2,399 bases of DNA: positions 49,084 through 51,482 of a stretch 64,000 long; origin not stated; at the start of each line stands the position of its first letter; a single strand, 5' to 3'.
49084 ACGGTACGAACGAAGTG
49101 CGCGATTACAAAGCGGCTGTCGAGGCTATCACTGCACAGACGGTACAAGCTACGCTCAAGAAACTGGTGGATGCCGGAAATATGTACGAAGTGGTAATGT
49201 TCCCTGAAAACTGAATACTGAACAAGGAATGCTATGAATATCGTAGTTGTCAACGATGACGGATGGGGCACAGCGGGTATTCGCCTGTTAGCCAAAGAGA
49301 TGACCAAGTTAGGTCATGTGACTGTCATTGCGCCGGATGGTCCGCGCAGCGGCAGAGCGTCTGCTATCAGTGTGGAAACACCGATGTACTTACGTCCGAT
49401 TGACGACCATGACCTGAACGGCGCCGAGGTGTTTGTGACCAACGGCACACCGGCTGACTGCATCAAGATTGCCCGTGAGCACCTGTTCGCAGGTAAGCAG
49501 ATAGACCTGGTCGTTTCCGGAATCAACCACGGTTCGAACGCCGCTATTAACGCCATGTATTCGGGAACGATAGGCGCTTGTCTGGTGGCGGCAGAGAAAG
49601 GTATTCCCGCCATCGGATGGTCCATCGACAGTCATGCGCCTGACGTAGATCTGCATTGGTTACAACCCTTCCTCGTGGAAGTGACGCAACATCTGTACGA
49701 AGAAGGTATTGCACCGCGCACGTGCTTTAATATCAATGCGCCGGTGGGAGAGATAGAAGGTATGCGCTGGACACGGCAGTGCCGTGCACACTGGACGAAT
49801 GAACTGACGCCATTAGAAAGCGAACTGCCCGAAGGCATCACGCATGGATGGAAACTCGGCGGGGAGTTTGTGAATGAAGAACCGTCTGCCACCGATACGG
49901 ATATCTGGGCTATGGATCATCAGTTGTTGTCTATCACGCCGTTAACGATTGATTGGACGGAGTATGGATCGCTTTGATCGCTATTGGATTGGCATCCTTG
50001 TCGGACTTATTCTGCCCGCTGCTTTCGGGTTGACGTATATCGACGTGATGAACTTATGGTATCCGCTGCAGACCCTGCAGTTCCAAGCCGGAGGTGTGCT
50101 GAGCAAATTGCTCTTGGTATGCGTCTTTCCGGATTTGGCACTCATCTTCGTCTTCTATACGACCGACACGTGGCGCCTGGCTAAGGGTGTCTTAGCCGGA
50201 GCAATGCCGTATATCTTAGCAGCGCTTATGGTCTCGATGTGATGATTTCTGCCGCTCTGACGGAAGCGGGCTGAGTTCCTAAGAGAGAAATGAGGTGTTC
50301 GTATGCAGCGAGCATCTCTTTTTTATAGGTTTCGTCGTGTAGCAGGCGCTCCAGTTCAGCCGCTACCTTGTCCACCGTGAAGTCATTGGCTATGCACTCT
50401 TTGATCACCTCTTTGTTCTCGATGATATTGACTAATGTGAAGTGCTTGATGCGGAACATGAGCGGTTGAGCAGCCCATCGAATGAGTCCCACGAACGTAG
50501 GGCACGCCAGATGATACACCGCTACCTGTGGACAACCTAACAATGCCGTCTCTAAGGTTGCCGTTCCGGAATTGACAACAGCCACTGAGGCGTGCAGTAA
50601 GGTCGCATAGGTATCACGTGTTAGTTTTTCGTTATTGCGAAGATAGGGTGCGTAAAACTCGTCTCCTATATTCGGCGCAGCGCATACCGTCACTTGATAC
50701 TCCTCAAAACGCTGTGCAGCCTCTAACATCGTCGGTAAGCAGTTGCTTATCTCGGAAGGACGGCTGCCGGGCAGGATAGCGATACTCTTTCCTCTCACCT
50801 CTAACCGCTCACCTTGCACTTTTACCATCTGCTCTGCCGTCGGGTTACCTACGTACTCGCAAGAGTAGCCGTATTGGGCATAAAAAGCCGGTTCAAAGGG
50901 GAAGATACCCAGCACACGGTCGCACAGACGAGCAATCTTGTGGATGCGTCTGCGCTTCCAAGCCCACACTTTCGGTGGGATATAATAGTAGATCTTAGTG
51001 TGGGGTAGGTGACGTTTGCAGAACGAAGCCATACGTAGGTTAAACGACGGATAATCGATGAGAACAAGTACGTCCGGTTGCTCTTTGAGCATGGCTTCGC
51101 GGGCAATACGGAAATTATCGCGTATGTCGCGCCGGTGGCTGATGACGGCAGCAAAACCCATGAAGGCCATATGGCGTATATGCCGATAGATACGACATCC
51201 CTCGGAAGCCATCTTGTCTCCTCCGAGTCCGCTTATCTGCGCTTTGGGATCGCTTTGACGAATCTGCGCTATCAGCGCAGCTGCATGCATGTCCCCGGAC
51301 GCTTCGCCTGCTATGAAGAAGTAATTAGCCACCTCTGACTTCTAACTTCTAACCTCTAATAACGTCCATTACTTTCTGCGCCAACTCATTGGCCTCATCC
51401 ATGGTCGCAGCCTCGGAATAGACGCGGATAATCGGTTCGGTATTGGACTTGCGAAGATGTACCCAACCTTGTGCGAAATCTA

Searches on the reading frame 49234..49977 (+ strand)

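Call 10: search_protein_families(library=pfam, proteins=[window:49234-49977:+])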
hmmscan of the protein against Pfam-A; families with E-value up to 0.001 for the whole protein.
window:49234-49977:+ (247 aa): 1 family
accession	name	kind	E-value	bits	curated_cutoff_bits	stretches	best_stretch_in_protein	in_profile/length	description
PF01975.23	SurE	-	8.1e-49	166.4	22.1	1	3-188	1-188/189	Survival protein SurE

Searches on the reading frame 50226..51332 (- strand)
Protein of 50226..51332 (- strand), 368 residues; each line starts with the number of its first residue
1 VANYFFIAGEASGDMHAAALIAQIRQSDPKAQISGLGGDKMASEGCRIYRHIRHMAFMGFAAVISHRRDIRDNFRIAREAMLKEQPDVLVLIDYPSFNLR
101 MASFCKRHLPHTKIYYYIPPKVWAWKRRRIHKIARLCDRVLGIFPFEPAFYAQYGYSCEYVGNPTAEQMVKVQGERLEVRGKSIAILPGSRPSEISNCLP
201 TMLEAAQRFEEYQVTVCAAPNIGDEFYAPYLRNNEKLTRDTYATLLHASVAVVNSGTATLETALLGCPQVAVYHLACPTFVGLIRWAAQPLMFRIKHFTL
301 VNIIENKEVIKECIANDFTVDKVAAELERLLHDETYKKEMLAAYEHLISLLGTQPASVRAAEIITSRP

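Call 10: search_protein_families(library=pfam, proteins=[window:50226-51332:-])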
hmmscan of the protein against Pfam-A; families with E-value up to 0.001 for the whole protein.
window:50226-51332:- (368 aa): 1 family
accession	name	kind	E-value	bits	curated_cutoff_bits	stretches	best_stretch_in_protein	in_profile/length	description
PF02684.21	LpxB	-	1.7e-72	244.8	22.6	1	5-345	2-353/374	Lipid-A-disaccharide synthetase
